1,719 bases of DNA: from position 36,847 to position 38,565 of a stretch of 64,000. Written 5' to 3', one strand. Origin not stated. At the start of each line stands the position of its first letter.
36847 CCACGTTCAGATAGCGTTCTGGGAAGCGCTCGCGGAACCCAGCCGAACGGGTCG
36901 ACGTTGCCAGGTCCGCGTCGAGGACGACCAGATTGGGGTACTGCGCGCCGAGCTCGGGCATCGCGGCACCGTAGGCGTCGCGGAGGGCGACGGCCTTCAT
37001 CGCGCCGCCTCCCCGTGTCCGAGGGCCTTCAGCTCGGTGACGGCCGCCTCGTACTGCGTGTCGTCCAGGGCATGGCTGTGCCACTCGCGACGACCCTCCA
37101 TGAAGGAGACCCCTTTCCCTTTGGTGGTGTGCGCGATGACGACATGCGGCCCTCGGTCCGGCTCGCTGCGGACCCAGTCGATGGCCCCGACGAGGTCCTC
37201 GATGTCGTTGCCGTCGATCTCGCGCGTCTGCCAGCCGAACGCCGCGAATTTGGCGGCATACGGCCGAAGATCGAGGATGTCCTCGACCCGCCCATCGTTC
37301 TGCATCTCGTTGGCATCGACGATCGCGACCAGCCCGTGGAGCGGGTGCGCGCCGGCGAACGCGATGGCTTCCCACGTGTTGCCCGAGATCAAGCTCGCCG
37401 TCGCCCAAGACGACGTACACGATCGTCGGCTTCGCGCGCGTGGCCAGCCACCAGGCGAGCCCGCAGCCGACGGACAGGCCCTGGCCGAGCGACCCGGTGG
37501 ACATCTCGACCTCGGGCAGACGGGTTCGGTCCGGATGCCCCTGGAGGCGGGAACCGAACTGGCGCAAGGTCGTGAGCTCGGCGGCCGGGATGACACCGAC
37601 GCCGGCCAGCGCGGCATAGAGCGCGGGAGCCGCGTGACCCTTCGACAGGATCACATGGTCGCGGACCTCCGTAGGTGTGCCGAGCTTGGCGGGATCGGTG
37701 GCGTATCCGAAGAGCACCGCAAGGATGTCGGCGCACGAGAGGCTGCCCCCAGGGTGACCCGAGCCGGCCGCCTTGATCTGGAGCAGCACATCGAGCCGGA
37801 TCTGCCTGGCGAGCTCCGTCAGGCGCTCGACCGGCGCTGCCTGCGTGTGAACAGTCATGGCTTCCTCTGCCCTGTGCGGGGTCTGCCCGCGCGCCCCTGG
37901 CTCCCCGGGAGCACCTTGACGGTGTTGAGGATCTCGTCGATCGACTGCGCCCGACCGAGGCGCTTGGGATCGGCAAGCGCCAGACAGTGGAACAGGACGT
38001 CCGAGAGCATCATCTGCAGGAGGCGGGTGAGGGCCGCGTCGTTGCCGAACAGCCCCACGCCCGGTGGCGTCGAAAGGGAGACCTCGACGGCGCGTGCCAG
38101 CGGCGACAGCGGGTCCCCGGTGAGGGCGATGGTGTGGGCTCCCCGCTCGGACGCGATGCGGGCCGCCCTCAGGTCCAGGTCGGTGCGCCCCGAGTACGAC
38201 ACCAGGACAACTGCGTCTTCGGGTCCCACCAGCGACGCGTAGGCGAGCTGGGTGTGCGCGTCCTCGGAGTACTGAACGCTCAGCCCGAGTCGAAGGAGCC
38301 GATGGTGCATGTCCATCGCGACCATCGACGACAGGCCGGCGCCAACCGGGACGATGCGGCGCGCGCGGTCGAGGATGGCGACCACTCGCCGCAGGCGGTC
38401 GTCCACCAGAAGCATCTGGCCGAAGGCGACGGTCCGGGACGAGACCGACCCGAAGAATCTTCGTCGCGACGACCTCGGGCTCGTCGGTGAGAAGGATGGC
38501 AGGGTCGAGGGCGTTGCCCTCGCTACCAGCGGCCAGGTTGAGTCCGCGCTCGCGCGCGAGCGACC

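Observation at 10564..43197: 32.6-kb integrase-bearing island bounded by a duplicated 5' half of tRNA-Arg (unusual polarity)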

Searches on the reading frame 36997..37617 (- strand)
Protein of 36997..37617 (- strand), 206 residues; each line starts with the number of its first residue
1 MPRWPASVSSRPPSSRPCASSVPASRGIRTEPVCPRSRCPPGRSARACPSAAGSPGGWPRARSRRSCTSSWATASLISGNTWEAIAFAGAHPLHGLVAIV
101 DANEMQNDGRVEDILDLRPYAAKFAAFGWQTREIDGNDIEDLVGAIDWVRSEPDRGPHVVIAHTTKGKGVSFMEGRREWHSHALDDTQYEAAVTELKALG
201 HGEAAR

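Call 12: search_protein_families(library=pfam, proteins=[window:36997-37617:-], max_evalue=0.001)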
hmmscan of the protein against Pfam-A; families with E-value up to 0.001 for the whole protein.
window:36997-37617:- (206 aa): 1 family
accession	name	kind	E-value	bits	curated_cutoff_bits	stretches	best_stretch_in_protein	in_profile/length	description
PF00456.26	Transketolase_N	-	5e-13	49.2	22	1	74-191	154-270/334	Transketolase, thiamine diphosphate binding domain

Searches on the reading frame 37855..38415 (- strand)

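Call 12: search_protein_families(library=pfam, proteins=[window:37855-38415:-], max_evalue=0.001)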
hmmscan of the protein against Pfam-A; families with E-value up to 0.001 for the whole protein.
window:37855-38415:- (186 aa): 2 families
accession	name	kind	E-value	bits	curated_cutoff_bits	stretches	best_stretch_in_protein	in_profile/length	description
PF01380.27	SIS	-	6e-19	68.6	25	1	15-143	2-130/131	SIS domain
PF13580.11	SIS_2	-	1.5e-06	28.7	27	1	49-100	87-138/138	SIS domain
